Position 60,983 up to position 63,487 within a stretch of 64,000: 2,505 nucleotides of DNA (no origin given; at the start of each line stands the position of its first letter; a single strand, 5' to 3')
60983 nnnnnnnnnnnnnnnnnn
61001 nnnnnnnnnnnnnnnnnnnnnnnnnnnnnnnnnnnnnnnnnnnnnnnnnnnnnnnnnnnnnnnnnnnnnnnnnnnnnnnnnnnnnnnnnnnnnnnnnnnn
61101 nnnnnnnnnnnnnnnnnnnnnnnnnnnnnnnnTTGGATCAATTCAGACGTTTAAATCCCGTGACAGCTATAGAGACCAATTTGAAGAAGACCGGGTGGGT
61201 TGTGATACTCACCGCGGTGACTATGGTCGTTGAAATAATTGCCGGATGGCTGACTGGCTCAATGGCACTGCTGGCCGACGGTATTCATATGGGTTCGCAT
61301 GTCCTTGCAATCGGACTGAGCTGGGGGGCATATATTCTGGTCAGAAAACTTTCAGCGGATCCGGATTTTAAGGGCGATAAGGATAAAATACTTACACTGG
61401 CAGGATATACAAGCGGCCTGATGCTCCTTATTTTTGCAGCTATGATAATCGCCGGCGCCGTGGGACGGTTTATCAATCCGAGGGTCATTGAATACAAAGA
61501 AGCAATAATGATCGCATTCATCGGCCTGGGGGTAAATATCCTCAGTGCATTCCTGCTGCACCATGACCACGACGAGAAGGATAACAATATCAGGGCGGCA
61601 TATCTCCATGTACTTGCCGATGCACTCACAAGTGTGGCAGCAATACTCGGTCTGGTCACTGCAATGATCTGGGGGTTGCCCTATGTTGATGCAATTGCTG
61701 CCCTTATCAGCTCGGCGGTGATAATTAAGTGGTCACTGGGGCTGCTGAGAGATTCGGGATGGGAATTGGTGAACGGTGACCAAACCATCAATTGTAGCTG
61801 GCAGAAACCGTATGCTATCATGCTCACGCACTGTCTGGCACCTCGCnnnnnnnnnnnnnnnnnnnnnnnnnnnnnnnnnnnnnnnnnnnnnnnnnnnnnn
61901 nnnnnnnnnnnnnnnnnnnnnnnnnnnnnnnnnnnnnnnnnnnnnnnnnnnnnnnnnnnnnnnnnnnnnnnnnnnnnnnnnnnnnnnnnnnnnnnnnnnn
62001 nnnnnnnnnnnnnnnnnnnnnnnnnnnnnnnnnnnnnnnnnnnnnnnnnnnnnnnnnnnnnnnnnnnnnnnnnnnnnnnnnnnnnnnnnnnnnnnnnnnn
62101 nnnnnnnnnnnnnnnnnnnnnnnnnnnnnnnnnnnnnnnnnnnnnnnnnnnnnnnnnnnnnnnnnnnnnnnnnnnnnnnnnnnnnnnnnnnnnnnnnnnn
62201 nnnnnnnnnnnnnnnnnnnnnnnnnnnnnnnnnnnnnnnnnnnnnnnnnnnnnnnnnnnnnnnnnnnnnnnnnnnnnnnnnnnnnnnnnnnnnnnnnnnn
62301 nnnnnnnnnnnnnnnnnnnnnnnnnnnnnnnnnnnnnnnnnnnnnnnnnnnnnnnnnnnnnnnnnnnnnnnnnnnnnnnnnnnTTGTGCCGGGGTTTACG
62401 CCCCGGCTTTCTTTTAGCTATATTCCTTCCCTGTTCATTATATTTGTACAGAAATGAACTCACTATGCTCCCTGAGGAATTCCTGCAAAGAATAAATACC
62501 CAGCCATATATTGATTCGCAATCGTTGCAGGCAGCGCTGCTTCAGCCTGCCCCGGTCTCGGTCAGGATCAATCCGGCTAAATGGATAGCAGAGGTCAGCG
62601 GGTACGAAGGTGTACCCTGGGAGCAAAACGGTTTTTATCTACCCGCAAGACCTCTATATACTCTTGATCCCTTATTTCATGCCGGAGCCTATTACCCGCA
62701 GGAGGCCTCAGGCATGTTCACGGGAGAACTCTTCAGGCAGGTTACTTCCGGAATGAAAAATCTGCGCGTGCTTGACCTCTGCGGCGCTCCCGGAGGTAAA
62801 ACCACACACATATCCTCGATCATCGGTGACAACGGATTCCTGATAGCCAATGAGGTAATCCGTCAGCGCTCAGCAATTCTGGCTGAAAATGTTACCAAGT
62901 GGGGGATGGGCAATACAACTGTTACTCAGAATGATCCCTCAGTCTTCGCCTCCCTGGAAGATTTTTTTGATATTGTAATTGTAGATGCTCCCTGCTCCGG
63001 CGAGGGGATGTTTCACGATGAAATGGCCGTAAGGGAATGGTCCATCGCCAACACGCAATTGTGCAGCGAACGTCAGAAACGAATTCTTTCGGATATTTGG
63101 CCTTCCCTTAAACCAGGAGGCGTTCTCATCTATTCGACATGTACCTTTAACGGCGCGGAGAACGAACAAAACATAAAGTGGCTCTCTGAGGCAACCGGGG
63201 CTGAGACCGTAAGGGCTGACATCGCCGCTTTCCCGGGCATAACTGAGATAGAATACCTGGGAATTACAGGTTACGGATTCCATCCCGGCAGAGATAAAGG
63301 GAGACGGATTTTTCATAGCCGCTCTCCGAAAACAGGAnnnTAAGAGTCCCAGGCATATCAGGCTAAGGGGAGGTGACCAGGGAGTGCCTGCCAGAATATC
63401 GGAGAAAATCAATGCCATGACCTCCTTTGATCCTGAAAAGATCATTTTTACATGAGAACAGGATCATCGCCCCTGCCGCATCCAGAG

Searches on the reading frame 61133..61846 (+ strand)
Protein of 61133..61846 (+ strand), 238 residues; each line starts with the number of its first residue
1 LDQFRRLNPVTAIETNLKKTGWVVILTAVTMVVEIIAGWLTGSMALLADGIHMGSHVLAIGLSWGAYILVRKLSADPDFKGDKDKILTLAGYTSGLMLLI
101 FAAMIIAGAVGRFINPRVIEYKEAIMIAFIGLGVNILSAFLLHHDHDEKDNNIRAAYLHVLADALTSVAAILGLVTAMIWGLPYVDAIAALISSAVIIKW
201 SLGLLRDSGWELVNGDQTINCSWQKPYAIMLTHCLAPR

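Call 64: search_protein_families(library=pfam, proteins=[window:61133-61846:+], max_evalue=0.001)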
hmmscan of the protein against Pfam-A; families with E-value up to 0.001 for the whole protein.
window:61133-61846:+ (238 aa): 1 family
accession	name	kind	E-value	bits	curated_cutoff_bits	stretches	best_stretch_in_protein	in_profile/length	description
PF01545.26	Cation_efflux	-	1.1e-32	113.8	26.6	1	24-212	5-197/198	Cation efflux family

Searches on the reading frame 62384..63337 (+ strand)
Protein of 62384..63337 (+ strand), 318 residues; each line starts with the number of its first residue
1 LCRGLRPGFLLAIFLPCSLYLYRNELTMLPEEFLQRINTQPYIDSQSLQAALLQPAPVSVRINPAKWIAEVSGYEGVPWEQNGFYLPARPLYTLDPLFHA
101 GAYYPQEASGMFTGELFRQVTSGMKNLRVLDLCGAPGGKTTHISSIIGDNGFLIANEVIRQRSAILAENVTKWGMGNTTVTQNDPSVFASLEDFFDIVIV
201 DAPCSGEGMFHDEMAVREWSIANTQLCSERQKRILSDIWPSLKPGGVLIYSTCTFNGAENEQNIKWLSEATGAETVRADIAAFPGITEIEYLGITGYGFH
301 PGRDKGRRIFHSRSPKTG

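Call 64: search_protein_families(library=pfam, proteins=[window:62384-63337:+], max_evalue=0.001)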
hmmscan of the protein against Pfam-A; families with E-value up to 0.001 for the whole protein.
window:62384-63337:+ (318 aa): 2 families
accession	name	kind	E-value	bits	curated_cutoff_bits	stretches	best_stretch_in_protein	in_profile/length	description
PF01189.24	Methyltr_RsmB-F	-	6.2e-37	127.6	27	1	127-268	10-155/199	16S rRNA methyltransferase RsmB/F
PF17125.10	Methyltr_RsmF_N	-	2.2e-15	57.3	34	1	29-108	1-86/86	N-terminal domain of 16S rRNA methyltransferase RsmF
